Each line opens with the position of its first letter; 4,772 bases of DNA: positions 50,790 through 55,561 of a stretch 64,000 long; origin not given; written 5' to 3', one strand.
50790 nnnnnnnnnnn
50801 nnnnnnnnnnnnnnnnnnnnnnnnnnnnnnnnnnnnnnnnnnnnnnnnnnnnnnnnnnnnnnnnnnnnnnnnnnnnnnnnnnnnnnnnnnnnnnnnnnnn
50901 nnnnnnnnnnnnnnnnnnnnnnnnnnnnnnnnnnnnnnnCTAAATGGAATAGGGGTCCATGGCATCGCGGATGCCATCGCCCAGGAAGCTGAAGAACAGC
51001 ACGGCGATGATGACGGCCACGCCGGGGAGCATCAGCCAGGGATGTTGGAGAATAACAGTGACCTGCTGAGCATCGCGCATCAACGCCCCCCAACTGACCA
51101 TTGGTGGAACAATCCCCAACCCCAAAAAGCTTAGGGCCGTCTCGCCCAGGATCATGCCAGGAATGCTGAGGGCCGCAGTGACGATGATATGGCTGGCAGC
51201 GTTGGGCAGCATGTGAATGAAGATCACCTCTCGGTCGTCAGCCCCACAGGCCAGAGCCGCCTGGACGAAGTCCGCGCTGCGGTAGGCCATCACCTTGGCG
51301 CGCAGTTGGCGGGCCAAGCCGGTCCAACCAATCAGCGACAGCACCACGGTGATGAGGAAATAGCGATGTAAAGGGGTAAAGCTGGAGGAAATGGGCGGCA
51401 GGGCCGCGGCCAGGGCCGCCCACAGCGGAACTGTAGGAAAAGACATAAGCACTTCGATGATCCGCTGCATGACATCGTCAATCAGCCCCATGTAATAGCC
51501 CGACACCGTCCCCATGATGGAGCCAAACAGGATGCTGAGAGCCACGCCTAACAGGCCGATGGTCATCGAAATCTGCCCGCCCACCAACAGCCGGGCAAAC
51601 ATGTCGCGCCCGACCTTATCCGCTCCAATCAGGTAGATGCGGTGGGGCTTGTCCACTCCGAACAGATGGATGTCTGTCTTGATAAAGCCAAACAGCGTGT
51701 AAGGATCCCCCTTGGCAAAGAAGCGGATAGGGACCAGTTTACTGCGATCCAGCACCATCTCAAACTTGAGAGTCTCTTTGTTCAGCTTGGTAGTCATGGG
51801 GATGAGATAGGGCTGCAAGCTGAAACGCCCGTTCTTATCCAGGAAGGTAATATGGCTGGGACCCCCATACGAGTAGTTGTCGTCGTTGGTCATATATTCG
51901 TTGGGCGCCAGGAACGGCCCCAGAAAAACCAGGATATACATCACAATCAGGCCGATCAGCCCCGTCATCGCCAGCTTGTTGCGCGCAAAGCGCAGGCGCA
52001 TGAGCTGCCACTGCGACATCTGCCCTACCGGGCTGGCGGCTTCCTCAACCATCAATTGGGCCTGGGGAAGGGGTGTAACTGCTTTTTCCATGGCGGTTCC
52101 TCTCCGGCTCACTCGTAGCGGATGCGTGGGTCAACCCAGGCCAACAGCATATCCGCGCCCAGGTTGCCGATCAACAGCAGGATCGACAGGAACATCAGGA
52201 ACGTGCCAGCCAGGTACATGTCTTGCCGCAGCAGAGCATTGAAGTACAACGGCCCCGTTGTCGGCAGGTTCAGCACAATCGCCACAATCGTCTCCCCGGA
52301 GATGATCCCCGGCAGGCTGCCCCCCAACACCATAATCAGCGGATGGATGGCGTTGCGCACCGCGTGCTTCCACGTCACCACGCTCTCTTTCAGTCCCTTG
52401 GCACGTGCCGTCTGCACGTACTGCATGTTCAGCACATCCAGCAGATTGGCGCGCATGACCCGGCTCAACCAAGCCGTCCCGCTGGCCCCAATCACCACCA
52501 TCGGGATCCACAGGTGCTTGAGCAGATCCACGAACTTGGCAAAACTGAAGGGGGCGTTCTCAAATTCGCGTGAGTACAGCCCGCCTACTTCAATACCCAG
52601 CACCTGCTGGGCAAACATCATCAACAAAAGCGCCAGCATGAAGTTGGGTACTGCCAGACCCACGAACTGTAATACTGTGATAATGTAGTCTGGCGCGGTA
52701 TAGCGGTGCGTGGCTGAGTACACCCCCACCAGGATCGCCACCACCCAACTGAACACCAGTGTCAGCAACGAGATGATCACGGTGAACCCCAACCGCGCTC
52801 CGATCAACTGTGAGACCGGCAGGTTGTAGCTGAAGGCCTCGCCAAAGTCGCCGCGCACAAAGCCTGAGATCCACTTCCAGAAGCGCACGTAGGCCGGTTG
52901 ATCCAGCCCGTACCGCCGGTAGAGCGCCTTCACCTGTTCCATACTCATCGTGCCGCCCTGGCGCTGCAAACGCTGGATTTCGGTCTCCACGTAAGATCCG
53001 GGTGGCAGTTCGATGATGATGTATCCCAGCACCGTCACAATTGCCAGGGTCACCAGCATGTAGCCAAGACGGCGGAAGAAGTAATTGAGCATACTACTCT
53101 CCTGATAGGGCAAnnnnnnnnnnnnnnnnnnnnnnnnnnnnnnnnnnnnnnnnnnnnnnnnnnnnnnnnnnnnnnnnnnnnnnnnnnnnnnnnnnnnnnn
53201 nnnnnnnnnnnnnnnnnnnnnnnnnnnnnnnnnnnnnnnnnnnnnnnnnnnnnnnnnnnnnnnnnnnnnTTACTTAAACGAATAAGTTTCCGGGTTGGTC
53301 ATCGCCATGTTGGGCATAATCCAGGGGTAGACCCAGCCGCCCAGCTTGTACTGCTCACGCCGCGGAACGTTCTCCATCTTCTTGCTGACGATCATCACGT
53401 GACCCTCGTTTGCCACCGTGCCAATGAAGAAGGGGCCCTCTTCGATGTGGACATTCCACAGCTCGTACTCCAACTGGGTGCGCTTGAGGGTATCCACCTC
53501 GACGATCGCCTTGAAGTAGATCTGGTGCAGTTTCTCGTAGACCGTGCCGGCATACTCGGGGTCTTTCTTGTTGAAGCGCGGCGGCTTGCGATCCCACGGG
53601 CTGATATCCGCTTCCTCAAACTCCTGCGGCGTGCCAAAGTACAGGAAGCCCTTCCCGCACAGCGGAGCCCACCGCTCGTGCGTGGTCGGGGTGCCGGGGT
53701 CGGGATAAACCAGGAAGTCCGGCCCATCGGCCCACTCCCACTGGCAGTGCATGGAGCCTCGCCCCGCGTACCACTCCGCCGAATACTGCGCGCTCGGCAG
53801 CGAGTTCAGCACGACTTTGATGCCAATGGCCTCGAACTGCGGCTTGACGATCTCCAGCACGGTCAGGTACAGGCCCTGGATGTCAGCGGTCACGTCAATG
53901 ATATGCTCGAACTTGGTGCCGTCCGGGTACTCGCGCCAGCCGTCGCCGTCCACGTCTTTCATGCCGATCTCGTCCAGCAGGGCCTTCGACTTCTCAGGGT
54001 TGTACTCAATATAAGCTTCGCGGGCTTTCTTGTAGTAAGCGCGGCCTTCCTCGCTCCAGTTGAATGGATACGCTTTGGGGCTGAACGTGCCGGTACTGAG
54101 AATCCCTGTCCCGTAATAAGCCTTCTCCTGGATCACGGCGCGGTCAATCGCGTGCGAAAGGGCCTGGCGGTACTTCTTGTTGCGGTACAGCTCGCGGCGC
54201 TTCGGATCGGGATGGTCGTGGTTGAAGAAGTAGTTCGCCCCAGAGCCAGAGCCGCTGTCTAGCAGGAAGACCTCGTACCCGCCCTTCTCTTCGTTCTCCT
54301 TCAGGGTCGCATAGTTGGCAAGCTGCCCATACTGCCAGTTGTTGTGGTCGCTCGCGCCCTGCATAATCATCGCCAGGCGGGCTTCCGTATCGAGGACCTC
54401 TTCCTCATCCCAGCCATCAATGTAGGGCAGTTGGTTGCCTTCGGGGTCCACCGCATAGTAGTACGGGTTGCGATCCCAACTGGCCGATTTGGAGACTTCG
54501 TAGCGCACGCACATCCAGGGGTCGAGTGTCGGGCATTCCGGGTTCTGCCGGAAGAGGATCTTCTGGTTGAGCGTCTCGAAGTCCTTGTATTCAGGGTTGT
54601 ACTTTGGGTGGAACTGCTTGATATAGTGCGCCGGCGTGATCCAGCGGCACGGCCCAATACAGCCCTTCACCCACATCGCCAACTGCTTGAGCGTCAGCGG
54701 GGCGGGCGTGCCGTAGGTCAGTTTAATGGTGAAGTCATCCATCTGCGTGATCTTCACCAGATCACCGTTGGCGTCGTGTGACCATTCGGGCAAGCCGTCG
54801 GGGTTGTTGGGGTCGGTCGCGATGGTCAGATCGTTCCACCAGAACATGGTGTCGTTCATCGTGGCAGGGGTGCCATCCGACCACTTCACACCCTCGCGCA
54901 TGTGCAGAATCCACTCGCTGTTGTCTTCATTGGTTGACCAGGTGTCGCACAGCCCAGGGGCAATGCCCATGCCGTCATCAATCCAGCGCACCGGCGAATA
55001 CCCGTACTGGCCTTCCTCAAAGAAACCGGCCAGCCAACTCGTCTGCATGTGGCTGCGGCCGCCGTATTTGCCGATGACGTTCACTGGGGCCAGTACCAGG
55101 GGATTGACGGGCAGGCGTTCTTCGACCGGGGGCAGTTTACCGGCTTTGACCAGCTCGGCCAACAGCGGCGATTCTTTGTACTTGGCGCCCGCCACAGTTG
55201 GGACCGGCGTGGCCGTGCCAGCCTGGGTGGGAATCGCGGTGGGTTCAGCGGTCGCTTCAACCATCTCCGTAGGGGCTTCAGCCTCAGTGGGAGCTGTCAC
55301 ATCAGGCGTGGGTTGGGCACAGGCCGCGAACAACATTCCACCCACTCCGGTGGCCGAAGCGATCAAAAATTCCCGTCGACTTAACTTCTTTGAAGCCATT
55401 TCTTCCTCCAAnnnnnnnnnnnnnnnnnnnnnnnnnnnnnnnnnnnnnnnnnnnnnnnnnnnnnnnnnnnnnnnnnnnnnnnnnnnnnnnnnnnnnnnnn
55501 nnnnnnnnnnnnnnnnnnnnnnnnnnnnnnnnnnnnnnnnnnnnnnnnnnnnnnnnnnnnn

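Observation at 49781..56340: One promoter-operator module present three times, each with a second operator 190-250 bp downstream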

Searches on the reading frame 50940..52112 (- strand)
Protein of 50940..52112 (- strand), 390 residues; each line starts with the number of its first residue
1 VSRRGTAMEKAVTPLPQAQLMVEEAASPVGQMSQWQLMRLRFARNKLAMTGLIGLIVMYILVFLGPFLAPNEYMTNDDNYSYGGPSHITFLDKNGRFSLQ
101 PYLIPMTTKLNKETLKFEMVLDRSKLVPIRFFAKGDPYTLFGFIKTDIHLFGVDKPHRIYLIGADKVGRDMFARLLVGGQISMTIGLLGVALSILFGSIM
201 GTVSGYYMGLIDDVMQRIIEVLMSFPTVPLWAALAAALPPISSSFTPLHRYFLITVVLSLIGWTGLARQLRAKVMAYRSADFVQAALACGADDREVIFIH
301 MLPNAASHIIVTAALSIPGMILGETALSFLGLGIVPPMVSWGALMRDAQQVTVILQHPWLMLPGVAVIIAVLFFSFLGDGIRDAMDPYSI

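Call 6: search_protein_families(library=pfam, proteins=[window:50940-52112:-])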
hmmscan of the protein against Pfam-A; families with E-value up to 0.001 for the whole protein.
window:50940-52112:- (390 aa): 2 families
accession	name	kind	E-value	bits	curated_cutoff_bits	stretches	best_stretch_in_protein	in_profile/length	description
PF00528.27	BPD_transp_1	-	9.8e-28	97.6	26.4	1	195-387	3-180/184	Binding-protein-dependent transport system inner membrane component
PF12911.12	OppC_N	-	4.6e-17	62.1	23.9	1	33-83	1-51/53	N-terminal TM domain of oligopeptide transport permease C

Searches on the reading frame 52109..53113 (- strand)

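Call 6: search_protein_families(library=pfam, proteins=[window:52109-53113:-])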
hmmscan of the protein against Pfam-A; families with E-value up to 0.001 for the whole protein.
window:52109-53113:- (334 aa): 2 families
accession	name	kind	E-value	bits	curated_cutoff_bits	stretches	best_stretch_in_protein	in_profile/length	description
PF00528.27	BPD_transp_1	-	2.5e-28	99.5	26.4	1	126-332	1-183/184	Binding-protein-dependent transport system inner membrane component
PF19300.4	BPD_transp_1_N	-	2.4e-05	24.9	23.8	1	8-89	1-76/114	Binding-prot-dependent transport system membrane comp, N-term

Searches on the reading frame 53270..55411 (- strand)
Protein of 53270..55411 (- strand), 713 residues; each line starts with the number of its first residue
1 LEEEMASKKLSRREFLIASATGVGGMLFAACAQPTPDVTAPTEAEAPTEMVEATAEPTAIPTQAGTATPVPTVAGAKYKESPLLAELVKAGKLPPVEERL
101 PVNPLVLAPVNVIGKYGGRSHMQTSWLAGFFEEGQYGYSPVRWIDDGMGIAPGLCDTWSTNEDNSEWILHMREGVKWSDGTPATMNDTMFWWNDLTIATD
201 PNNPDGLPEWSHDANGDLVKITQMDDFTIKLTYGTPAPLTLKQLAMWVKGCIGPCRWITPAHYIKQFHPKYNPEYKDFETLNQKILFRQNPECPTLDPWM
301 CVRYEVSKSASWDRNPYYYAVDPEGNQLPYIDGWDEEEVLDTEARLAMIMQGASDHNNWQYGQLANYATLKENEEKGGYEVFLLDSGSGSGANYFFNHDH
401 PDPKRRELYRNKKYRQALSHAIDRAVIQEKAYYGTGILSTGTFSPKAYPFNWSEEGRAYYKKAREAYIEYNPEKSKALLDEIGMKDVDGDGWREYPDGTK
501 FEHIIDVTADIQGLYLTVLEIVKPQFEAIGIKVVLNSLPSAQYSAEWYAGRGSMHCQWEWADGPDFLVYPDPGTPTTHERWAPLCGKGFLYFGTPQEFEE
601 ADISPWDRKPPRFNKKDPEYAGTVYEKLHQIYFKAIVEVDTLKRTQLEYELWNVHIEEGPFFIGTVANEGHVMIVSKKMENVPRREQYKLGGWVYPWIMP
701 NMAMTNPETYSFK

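Call 6: search_protein_families(library=pfam, proteins=[window:53270-55411:-])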
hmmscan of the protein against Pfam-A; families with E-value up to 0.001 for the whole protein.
window:53270-55411:- (713 aa): 1 family
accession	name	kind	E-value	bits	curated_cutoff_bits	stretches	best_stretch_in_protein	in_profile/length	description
PF00496.27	SBP_bac_5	-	2.3e-54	185.3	32.4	1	150-569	2-356/368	Bacterial extracellular solute-binding proteins, family 5 Middle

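Call 7: search_protein_families(library=ncbifam, proteins=[window:53270-55411:-])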
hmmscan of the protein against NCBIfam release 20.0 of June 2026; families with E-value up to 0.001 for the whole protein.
window:53270-55411:- (713 aa): 9 families
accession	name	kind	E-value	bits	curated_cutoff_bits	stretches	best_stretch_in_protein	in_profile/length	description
NF045467.1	Opp4A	equivalog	2.4e-26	92.1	650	2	406-536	311-431/556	oligopeptide ABC transporter substrate-binding protein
TIGR02294.1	nickel_nikA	equivalog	1.4e-15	56.8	393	1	141-560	40-401/501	nickel ABC transporter substrate-binding protein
TIGR04028.1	SBP_KPN_01854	hypoth_equivalog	6e-15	54.8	468.5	2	406-539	264-383/509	TIGR04028 family ABC transporter substrate-binding protein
NF043070.1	DppA_dipep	equivalog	3.6e-08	32.4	1005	0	410-486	305-370/535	dipeptide ABC transporter periplasmic-binding protein DppA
NF011684.0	PRK15104.1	equivalog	2.5e-07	29.8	947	1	150-202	82-130/543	oligopeptide ABC transporter substrate-binding protein OppA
NF047575.1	opine_bind_CntA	exception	5.8e-07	28.4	800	0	148-246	75-166/535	staphylopine-dependent metal ABC transporter substrate-binding lipoprotein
NF007287.0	PRK09755.1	equivalog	9.2e-06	24.7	1098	1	141-201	67-124/535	ABC transporter substrate-binding protein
NF011942.0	PRK15413.1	equivalog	1.5e-05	23.9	594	0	144-283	65-195/512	glutathione ABC transporter substrate-binding protein GsiB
NF045468.1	Opp5A_nikA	equivalog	2.1e-05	23.2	600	0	144-184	51-90/488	nickel ABC transporter substrate-binding protein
